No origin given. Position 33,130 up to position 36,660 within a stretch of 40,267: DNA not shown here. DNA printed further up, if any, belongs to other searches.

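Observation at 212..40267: Mirror-image array of at least eight paralogous giant LVIVD-propeller / cadherin-like membrane proteins converging on an effector-type island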

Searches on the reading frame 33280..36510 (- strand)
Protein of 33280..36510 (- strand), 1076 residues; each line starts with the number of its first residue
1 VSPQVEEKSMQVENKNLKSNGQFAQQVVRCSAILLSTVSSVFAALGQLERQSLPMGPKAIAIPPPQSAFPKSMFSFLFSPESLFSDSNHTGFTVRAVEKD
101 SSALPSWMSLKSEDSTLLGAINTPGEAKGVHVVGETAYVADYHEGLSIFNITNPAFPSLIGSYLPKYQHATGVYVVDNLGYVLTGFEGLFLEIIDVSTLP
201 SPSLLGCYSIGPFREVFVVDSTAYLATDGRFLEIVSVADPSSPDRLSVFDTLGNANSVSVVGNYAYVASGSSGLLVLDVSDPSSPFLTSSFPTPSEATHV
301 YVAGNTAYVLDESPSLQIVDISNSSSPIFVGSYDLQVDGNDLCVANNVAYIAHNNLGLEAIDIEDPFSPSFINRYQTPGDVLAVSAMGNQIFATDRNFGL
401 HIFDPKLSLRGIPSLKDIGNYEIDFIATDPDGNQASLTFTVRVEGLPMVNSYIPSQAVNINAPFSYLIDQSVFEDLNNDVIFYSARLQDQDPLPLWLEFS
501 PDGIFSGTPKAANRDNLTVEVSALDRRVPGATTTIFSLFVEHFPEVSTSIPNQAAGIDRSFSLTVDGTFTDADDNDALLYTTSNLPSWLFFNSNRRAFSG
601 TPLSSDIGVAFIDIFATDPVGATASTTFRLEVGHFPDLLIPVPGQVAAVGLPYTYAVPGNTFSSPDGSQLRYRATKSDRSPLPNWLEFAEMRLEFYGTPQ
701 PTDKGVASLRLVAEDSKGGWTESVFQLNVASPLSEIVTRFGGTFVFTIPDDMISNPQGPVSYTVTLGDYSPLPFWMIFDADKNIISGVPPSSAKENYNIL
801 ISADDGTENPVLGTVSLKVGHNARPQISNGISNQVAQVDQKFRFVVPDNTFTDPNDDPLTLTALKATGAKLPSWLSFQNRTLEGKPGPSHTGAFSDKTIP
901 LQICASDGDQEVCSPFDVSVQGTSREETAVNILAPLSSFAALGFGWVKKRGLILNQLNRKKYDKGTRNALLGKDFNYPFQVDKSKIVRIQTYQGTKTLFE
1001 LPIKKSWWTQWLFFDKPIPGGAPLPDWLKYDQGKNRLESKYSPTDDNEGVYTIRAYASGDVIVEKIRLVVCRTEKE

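Call 3: search_protein_families(library=pfam, proteins=[window:33280-36510:-], max_evalue=0.01)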
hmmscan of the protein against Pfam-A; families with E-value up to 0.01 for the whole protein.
window:33280-36510:- (1076 aa): 4 families
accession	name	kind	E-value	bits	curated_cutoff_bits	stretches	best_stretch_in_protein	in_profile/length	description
PF05345.18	He_PIG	-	7.5e-65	215.9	24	5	547-632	5-95/96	Putative Ig domain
PF08309.17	LVIVD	-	5.5e-41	138.1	20.2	4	253-293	2-42/42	LVIVD repeat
PF05510.18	Sarcoglycan_2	-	8.7e-05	22.8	24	0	458-538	4-93/95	Sarcoglycan alpha/epsilon N-terminal domain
PF17963.7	Big_9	-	0.00021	22.6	23.6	0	558-629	16-87/89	Bacterial Ig domain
